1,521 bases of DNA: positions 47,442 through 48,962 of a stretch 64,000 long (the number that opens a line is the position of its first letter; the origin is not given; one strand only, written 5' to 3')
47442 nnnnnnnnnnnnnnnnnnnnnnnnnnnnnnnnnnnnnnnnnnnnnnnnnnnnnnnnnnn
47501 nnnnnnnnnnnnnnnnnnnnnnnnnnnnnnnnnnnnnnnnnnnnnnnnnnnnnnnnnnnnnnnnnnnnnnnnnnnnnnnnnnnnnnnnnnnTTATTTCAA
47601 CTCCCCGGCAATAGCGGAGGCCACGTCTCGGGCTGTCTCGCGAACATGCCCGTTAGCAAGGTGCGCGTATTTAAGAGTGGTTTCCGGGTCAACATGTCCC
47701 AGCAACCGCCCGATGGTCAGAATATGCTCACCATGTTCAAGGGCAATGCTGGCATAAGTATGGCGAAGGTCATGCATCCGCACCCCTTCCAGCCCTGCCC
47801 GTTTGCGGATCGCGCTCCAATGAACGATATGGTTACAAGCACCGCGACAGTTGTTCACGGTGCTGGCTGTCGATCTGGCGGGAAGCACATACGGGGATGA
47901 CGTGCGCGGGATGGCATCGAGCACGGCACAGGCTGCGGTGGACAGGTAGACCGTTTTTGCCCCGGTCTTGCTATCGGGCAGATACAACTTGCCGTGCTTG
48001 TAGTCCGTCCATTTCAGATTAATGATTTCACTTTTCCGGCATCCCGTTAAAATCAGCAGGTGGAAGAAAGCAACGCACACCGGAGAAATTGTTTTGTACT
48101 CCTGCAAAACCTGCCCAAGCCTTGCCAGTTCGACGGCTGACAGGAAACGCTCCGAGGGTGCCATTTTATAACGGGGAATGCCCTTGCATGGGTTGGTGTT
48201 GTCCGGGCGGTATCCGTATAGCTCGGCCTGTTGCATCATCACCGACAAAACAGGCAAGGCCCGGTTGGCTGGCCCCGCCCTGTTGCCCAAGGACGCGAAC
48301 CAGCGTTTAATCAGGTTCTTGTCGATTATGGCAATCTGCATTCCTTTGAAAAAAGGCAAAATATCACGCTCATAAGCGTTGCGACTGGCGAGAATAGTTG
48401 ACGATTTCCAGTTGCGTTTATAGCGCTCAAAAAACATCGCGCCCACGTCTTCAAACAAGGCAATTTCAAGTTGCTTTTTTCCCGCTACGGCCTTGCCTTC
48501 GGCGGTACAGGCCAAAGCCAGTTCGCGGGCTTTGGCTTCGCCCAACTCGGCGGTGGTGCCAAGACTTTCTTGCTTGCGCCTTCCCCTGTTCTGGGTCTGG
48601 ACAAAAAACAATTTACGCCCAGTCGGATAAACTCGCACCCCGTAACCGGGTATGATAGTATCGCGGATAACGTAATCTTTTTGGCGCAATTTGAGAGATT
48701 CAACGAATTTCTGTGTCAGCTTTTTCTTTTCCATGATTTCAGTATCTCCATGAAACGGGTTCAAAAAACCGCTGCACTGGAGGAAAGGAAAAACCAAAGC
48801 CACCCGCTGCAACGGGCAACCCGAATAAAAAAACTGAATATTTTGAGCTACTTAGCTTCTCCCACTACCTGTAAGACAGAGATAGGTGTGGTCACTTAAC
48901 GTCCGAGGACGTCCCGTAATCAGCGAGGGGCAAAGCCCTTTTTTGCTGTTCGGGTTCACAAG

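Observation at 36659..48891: A ~12.2-kb CRISPR-Cas9 + PstI-like R-M + double-integrase cassette bracketed by imperfect direct repeats: candidate self-mobilising defence island inside a conjugative replicon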

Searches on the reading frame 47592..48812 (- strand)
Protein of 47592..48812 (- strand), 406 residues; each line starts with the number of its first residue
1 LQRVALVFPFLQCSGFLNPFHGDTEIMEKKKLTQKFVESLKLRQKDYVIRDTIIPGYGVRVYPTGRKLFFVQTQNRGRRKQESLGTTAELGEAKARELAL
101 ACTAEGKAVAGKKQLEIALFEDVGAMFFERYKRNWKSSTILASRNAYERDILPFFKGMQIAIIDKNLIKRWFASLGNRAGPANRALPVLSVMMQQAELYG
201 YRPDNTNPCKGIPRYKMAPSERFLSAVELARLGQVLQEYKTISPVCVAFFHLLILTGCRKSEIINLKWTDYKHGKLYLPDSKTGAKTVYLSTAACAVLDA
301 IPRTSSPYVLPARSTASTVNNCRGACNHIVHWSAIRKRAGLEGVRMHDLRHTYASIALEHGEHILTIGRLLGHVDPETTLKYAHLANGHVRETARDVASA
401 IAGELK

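Call 8: search_protein_families(library=pfam, proteins=[window:47592-48812:-])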
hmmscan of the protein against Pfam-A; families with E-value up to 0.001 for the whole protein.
window:47592-48812:- (406 aa): 3 families
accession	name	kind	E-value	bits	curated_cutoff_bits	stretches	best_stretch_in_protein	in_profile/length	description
PF00589.27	Phage_integrase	-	1.5e-17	64.3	27.1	1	224-387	3-170/172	Phage integrase family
PF14659.12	Phage_int_SAM_3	-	5.4e-09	36.6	22.6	1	120-174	2-56/58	Phage integrase, N-terminal SAM-like domain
PF13356.12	Arm-DNA-bind_3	-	2.8e-06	27.8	27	1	32-104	1-68/83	Arm DNA-binding domain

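Call 15: find_encoding_contigs(protein=window:47595-48734:-, flank=10000, max_places=10)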
Protein seq(380 aa) (380 aa): no gene with exactly this product is on record in the collection.

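Call 21: find_homologous_proteins(query=window:47595-48734:-)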
Query seq(380 aa) (380 aa): 6805 proteins with E <= 0.001 among 8000 candidates; the best 120 are listed.
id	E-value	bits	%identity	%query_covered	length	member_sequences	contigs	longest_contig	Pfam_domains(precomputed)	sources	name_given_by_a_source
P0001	3.3e-254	860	100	100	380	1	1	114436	PF14659.13,PF13356.13,PF00589.28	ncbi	-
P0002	1.3e-146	506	63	99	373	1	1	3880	PF14659.13,PF13356.13,PF00589.28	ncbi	-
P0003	4.2e-133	462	61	95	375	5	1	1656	PF14659.13,PF22022.3,PF13356.13,PF00589.28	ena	-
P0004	4.9e-130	452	57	99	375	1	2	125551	PF14659.13,PF13356.13,PF00589.28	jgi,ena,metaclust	metaclust:\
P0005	4.8e-129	449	60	99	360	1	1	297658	PF13356.13,PF00589.28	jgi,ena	-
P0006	2.7e-127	443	59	99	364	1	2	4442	PF13356.13,PF00589.28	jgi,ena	-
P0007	9.1e-124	431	57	99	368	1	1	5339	PF13356.13,PF00589.28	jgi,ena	-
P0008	1.5e-111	391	50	99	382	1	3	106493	PF14659.13,PF13356.13,PF00589.28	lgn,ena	-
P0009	1.8e-105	371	48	99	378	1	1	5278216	PF14659.13,PF22022.3,PF13356.13,PF00589.28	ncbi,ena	-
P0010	2.0e-104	368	50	99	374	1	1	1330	PF14659.13,PF13356.13,PF00589.28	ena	-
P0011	2.1e-104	368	48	100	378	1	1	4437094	PF14659.13,PF22022.3,PF13356.13,PF00589.28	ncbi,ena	-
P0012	2.5e-104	367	49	99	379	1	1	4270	PF13356.13,PF00589.28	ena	-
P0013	5.3e-104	366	48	99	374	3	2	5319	PF14659.13,PF22022.3,PF13356.13,PF00589.28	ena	-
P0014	3.1e-103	364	47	99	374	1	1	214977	PF14659.13,PF22022.3,PF13356.13,PF00589.28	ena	-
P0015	3.5e-103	364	49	99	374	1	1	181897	PF14659.13,PF22022.3,PF13356.13,PF00589.28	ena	-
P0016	6.3e-103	363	47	99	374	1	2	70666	PF14659.13,PF22022.3,PF13356.13,PF00589.28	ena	-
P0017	7.8e-103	362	47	99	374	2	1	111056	PF14659.13,PF22022.3,PF13356.13,PF00589.28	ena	-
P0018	2.5e-102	361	48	99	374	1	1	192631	PF14659.13,PF22022.3,PF13356.13,PF00589.28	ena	-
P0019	2.7e-102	361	49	99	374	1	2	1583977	PF14659.13,PF22022.3,PF13356.13,PF00589.28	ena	-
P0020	3.5e-102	360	47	99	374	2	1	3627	PF14659.13,PF22022.3,PF13356.13,PF00589.28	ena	-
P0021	3.9e-102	360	47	99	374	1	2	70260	PF14659.13,PF22022.3,PF13356.13,PF00589.28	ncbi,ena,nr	ncbi:MAG: tyrosine-type recombinase/integrase [Rhodospirillales bacterium]|nr:tyrosine-type recombin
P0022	5.1e-102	360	47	99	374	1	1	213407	PF14659.13,PF22022.3,PF13356.13,PF00589.28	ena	-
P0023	6.1e-102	359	48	99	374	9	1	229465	PF14659.13,PF22022.3,PF13356.13,PF00589.28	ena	-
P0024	1.6e-101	358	48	99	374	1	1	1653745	PF13356.13,PF00589.28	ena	-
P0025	1.6e-101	358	49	99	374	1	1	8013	PF13356.13,PF00589.28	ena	-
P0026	2.1e-101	358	48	99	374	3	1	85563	PF13356.13,PF00589.28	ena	-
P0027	2.5e-101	357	48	99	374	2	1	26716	PF14659.13,PF22022.3,PF13356.13,PF00589.28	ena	-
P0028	2.8e-101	357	47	99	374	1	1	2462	PF14659.13,PF22022.3,PF13356.13,PF00589.28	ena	-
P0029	7.2e-101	356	48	99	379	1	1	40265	PF14659.13,PF22022.3,PF13356.13,PF00589.28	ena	-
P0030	7.6e-101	356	48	99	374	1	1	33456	PF14659.13,PF22022.3,PF13356.13,PF00589.28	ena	-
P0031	8.4e-101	356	48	99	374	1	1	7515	PF14659.13,PF22022.3,PF13356.13,PF00589.28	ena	-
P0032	1.0e-100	355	48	99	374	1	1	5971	PF14659.13,PF22022.3,PF13356.13,PF00589.28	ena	-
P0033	1.3e-100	355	47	99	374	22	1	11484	PF14659.13,PF22022.3,PF13356.13,PF00589.28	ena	-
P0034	1.4e-100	355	48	99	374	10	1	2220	PF14659.13,PF22022.3,PF13356.13,PF00589.28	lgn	-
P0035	1.7e-100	355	46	99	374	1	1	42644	PF14659.13,PF22022.3,PF13356.13,PF00589.28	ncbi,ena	-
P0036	1.9e-100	354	48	99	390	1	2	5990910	PF14659.13,PF22022.3,PF13356.13,PF00589.28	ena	-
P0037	2.1e-100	354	47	99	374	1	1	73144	PF13356.13,PF00589.28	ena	-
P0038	2.7e-100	354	47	99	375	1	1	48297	PF14659.13,PF22022.3,PF13356.13,PF00589.28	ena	-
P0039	3.8e-100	354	49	99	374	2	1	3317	PF14659.13,PF22022.3,PF13356.13,PF00589.28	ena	-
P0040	3.8e-100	354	48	99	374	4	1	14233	PF14659.13,PF22022.3,PF13356.13,PF00589.28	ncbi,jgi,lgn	-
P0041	4.3e-100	353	48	99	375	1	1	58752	PF14659.13,PF13356.13,PF00589.28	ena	-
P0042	5.0e-100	353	47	99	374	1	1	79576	PF14659.13,PF13356.13,PF00589.28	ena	-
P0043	8.7e-100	352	48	99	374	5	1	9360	PF14659.13,PF13356.13,PF00589.28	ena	-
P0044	1.0e-99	352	47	99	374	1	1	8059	PF14659.13,PF22022.3,PF13356.13,PF00589.28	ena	-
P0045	1.1e-99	352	46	99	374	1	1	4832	PF14659.13,PF22022.3,PF13356.13,PF00589.28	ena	-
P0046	1.2e-99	352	47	99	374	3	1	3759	PF14659.13,PF22022.3,PF13356.13,PF00589.28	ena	-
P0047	1.3e-99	352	46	99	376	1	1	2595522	PF14659.13,PF22022.3,PF13356.13,PF00589.28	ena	-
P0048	1.3e-99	352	48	99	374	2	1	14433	PF14659.13,PF22022.3,PF13356.13,PF00589.28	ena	-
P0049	1.6e-99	351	47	99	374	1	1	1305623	PF14659.13,PF22022.3,PF13356.13,PF00589.28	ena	-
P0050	1.7e-99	351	48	99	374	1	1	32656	PF14659.13,PF13356.13,PF00589.28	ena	-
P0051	1.9e-99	351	47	99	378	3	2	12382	PF14659.13,PF13356.13,PF00589.28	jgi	-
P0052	2.0e-99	351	47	99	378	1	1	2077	PF14659.13,PF13356.13,PF00589.28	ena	-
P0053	2.0e-99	351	47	99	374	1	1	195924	PF14659.13,PF22022.3,PF13356.13,PF00589.28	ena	-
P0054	2.3e-99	351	47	99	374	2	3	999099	PF14659.13,PF22022.3,PF13356.13,PF00589.28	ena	-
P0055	2.5e-99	351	47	99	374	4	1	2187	PF14659.13,PF22022.3,PF13356.13,PF00589.28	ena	-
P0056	2.5e-99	351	47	99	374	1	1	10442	PF14659.13,PF22022.3,PF13356.13,PF00589.28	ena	-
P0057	2.8e-99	351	47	99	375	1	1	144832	PF14659.13,PF22022.3,PF13356.13,PF00589.28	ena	-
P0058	3.6e-99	350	48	99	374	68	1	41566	PF14659.13,PF22022.3,PF13356.13,PF00589.28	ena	-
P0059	4.1e-99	350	47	99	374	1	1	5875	PF14659.13,PF22022.3,PF13356.13,PF00589.28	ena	-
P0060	4.4e-99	350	47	99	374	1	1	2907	PF14659.13,PF22022.3,PF13356.13,PF00589.28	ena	-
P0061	5.0e-99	350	46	99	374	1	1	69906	PF14659.13,PF22022.3,PF13356.13,PF00589.28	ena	-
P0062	5.3e-99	350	46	99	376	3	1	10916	PF14659.13,PF13356.13,PF00589.28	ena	-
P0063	5.4e-99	350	46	100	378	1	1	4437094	PF14659.13,PF22022.3,PF13356.13,PF00589.28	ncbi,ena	-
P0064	6.4e-99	349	67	65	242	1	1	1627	PF00589.28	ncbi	-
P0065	7.0e-99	349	48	99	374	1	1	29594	PF14659.13,PF13356.13,PF00589.28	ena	-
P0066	7.7e-99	349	48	99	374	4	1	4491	PF14659.13,PF22022.3,PF13356.13,PF00589.28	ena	-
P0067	8.4e-99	349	46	99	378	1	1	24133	PF14659.13,PF22022.3,PF13356.13,PF00589.28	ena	-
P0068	8.5e-99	349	48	99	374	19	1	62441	PF14659.13,PF13356.13,PF00589.28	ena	-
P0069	9.6e-99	349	47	99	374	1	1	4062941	PF14659.13,PF22022.3,PF13356.13,PF00589.28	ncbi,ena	-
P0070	1.0e-98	349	47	99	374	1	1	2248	PF14659.13,PF13356.13,PF00589.28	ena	-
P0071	1.0e-98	349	47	99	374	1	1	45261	PF14659.13,PF13356.13,PF00589.28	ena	-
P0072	1.1e-98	349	46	99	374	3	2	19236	PF14659.13,PF22022.3,PF13356.13,PF00589.28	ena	-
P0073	1.1e-98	349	48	99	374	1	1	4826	PF22022.3,PF13356.13,PF00589.28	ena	-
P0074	1.1e-98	349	46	99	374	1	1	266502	PF14659.13,PF22022.3,PF13356.13,PF00589.28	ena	-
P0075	1.4e-98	348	47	99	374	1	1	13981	PF14659.13,PF22022.3,PF13356.13,PF00589.28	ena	-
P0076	1.4e-98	348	47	99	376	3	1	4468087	PF14659.13,PF22022.3,PF13356.13,PF00589.28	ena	-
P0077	2.1e-98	348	47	99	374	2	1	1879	PF14659.13,PF22022.3,PF13356.13,PF00589.28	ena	-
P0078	2.1e-98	348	47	99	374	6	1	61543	PF14659.13,PF13356.13,PF00589.28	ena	-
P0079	2.2e-98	348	46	99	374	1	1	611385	PF14659.13,PF22022.3,PF13356.13,PF00589.28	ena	-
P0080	2.2e-98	348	47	99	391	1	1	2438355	PF14659.13,PF22022.3,PF13356.13,PF00589.28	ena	-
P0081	2.8e-98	347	47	99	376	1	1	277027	PF14659.13,PF13356.13,PF00589.28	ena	-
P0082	2.9e-98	347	46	99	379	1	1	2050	PF14659.13,PF22022.3,PF13356.13,PF00589.28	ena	-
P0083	3.0e-98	347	47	99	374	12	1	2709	PF14659.13,PF22022.3,PF13356.13,PF00589.28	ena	-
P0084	3.6e-98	347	47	97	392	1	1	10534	PF22022.3,PF13356.13,PF00589.28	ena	-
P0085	4.4e-98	347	47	99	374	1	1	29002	PF14659.13,PF22022.3,PF13356.13,PF00589.28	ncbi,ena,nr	ncbi:MAG: tyrosine-type recombinase/integrase [bacterium]|nr:tyrosine-type recombinase/integrase [ba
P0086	4.8e-98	347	47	99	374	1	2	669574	PF14659.13,PF22022.3,PF13356.13,PF00589.28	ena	-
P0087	4.9e-98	347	46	99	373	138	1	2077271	PF14659.13,PF13356.13,PF00589.28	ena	-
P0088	7.0e-98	346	47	99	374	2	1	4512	PF14659.13,PF13356.13,PF00589.28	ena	-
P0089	7.0e-98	346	47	97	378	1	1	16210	PF14659.13,PF22022.3,PF13356.13,PF00589.28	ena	-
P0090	7.6e-98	346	49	98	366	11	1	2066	PF14659.13,PF22022.3,PF13356.13,PF00589.28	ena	-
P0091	9.5e-98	346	46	99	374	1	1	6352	PF14659.13,PF13356.13,PF00589.28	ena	-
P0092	1.1e-97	345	46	99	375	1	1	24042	PF14659.13,PF22022.3,PF13356.13,PF00589.28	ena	-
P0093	1.2e-97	345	46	99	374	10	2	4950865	PF14659.13,PF22022.3,PF13356.13,PF00589.28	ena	-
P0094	1.4e-97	345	47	99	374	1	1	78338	PF14659.13,PF22022.3,PF13356.13,PF00589.28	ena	-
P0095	1.4e-97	345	47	99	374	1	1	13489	PF14659.13,PF22022.3,PF13356.13,PF00589.28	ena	-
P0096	1.6e-97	345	48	99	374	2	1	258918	PF14659.13,PF22022.3,PF13356.13,PF00589.28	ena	-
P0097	1.7e-97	345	46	99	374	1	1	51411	PF14659.13,PF13356.13,PF00589.28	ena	-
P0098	1.8e-97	345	46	63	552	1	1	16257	PF22022.3,PF00589.28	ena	-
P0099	1.9e-97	345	47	99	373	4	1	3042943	PF14659.13,PF22022.3,PF13356.13,PF00589.28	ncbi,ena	-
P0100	2.0e-97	345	47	99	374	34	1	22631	PF14659.13,PF13356.13,PF00589.28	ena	-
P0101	2.0e-97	345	47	99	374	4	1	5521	PF14659.13,PF22022.3,PF13356.13,PF00589.28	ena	-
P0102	2.1e-97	345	47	99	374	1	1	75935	PF14659.13,PF13356.13,PF00589.28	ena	-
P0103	2.1e-97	344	45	100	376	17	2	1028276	PF14659.13,PF22022.3,PF13356.13,PF00589.28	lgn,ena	-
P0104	2.3e-97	344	46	99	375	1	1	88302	PF14659.13,PF22022.3,PF13356.13,PF00589.28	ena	-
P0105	2.3e-97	344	47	99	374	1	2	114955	PF14659.13,PF22022.3,PF13356.13,PF00589.28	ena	-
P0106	2.3e-97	344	47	99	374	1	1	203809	PF14659.13,PF22022.3,PF13356.13,PF00589.28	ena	-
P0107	2.3e-97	344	48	99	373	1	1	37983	PF14659.13,PF22022.3,PF13356.13,PF00589.28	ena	-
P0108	2.4e-97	344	47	99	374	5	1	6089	PF14659.13,PF13356.13,PF00589.28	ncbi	-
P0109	2.5e-97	344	47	99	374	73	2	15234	PF14659.13,PF22022.3,PF13356.13,PF00589.28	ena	-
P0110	2.6e-97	344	47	99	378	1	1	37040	PF14659.13,PF13356.13,PF00589.28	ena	-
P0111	2.6e-97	344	47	99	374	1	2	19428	PF14659.13,PF22022.3,PF13356.13,PF00589.28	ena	-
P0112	2.7e-97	344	46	99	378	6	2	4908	PF14659.13,PF22022.3,PF13356.13,PF00589.28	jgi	-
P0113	2.7e-97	344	46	99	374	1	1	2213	PF14659.13,PF22022.3,PF13356.13,PF00589.28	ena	-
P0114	3.1e-97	344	46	99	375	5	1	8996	PF14659.13,PF13356.13,PF00589.28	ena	-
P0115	3.4e-97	344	46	99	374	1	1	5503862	PF14659.13,PF22022.3,PF13356.13,PF00589.28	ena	-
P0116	3.4e-97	344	47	99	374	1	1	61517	PF14659.13,PF22022.3,PF13356.13,PF00589.28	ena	-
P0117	3.7e-97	344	47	99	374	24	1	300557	PF14659.13,PF22022.3,PF13356.13,PF00589.28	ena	-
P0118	3.7e-97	344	46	99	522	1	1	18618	PF14659.13,PF13356.13,PF00589.28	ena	-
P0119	4.0e-97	344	46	99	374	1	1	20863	PF14659.13,PF22022.3,PF13356.13,PF00589.28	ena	-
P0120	4.3e-97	343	46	99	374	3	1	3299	PF14659.13,PF22022.3,PF13356.13,PF00589.28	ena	-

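Call 22: find_encoding_contigs(protein=P0001, flank=10000, max_places=4)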
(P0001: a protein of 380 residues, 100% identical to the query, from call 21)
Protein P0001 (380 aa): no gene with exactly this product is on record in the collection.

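Call 23: find_encoding_contigs(protein=P0004, flank=10000, max_places=4)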
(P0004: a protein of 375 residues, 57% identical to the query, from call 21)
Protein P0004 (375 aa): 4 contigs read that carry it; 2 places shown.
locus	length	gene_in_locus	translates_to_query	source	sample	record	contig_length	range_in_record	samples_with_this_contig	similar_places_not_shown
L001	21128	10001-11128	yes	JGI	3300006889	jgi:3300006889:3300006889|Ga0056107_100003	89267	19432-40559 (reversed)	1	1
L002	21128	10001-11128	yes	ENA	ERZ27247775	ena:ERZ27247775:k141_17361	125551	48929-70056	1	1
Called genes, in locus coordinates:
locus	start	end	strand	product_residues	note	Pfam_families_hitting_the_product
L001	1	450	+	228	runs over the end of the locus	PF13356:Arm-DNA-bind_3 (weak), PF14659:Phage_int_SAM_3 (weak), PF22022:Phage_int_M (faint)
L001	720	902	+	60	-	PF00589:Phage_integrase (weak)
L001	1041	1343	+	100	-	-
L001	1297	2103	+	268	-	-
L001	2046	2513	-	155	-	-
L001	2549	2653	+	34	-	-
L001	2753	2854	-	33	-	-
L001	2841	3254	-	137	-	PF02661:Fic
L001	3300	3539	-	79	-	-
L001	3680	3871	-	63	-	-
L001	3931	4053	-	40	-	-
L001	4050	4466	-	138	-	-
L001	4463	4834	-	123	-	-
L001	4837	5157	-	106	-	-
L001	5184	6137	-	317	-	PF00270:DEAD, PF04851:ResIII (weak)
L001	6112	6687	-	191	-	PF10923:BrxC_BrxD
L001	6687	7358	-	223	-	PF10923:BrxC_BrxD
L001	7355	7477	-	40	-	PF15615:TerB_C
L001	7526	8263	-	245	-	PF05099:TerB, PF15615:TerB_C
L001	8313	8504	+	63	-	-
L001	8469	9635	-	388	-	PF13208:TerB_N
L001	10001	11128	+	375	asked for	PF13356:Arm-DNA-bind_3 (weak), PF14659:Phage_int_SAM_3, PF00589:Phage_integrase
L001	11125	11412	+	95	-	-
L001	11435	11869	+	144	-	PF22022:Phage_int_M (weak)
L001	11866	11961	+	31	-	-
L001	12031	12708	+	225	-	PF00589:Phage_integrase, PF21983:NikA-like (faint)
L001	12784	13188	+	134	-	PF01909:NTP_transf_2 (weak), PF18765:Polbeta (weak)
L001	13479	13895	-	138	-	-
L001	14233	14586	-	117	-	PF06834:TraU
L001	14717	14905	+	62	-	-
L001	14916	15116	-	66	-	PF07511:DUF1525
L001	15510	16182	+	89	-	-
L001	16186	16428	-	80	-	-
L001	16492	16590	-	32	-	-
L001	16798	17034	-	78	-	-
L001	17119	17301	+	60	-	-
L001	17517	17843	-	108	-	PF11130:TraC_F_IV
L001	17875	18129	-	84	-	-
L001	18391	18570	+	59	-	-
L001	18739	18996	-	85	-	-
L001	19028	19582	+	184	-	-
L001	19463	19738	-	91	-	-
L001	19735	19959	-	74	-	-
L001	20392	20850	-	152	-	PF11920:DUF3438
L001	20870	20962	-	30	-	-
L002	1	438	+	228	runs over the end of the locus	PF13356:Arm-DNA-bind_3 (weak), PF14659:Phage_int_SAM_3 (weak), PF22022:Phage_int_M (faint)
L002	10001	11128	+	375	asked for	PF13356:Arm-DNA-bind_3 (weak), PF14659:Phage_int_SAM_3, PF00589:Phage_integrase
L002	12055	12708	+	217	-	PF00589:Phage_integrase, PF21983:NikA-like (faint)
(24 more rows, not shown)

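Call 24: find_encoding_contigs(protein=P0005, flank=10000, max_places=4)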
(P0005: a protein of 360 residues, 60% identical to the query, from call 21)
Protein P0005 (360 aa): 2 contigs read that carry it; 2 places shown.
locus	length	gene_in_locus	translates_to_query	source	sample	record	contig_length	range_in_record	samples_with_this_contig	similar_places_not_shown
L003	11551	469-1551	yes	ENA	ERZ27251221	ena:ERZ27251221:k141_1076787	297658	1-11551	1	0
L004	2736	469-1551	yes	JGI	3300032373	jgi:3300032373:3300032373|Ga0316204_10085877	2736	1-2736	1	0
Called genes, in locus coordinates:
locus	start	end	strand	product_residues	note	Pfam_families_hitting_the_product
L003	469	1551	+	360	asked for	PF13356:Arm-DNA-bind_3, PF00589:Phage_integrase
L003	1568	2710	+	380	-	PF13356:Arm-DNA-bind_3, PF22022:Phage_int_M (weak), PF00589:Phage_integrase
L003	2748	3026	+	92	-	PF05015:HigB-like_toxin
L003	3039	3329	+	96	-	PF13560:HTH_31 (weak), PF01381:HTH_3, PF13384:HTH_23 (faint)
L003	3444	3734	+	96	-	PF04365:BrnT_toxin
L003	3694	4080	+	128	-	-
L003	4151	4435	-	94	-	-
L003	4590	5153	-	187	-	-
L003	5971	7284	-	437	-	PF00890:FAD_binding_2 (weak), PF01266:DAO, PF01494:FAD_binding_3 (weak), PF03486:HI0933_like (faint), PF07992:Pyr_redox_2 (faint), PF13450:NAD_binding_8 (weak), PF13738:Pyr_redox_3 (faint)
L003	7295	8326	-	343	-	PF12146:Hydrolase_4, PF00561:Abhydrolase_1, PF12697:Abhydrolase_6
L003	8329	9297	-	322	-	PF00005:ABC_tran, PF13304:AAA_21 (faint)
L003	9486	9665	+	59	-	PF10276:zf-CHCC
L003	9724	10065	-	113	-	-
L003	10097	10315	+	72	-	-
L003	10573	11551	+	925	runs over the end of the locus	PF02739:5_3_exonuc_N, PF01367:5_3_exonuc, PF01612:DNA_pol_A_exo1, PF00476:DNA_pol_A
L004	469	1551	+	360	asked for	PF13356:Arm-DNA-bind_3, PF00589:Phage_integrase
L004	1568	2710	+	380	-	PF13356:Arm-DNA-bind_3, PF22022:Phage_int_M (weak), PF00589:Phage_integrase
